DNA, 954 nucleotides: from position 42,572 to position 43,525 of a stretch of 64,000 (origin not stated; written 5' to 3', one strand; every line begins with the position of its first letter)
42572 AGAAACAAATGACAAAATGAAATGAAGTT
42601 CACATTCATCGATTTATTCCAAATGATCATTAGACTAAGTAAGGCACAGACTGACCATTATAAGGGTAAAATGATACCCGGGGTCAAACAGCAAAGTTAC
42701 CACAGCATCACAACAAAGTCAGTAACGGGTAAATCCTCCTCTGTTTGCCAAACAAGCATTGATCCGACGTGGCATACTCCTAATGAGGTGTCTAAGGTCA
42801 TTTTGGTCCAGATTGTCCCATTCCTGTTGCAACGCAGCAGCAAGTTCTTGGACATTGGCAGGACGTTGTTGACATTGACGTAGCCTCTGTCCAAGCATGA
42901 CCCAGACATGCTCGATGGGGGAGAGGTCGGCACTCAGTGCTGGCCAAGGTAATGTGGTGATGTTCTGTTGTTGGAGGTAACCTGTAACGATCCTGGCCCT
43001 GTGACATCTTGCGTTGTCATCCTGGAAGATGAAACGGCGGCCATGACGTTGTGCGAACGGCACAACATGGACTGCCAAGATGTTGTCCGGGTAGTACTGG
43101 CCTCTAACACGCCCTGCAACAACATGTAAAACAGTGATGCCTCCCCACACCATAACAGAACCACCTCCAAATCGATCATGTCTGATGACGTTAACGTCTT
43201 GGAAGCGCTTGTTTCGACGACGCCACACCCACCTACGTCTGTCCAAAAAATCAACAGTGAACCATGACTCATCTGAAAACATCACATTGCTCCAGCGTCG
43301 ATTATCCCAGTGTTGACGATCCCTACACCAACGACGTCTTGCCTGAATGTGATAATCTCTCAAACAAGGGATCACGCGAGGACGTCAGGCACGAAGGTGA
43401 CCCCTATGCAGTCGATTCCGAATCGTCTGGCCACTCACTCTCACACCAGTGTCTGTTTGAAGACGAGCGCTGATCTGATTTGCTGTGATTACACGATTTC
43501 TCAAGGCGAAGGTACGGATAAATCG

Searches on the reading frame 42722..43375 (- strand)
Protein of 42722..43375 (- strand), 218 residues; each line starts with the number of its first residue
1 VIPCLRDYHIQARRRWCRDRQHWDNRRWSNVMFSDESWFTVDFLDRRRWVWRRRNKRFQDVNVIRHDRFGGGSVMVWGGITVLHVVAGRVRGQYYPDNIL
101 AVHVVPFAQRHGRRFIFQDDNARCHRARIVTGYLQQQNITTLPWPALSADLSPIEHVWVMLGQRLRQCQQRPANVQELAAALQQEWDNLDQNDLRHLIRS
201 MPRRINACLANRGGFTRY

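Call 51: search_protein_families(library=pfam, max_evalue=0.001, proteins=[window:42722-43375:-])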
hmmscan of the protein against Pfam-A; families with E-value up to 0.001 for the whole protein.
window:42722-43375:- (218 aa): 1 family
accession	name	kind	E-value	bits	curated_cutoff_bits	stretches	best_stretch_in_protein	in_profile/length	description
PF13358.12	DDE_3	-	7e-10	39.4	28.6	1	31-178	2-145/146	DDE superfamily endonuclease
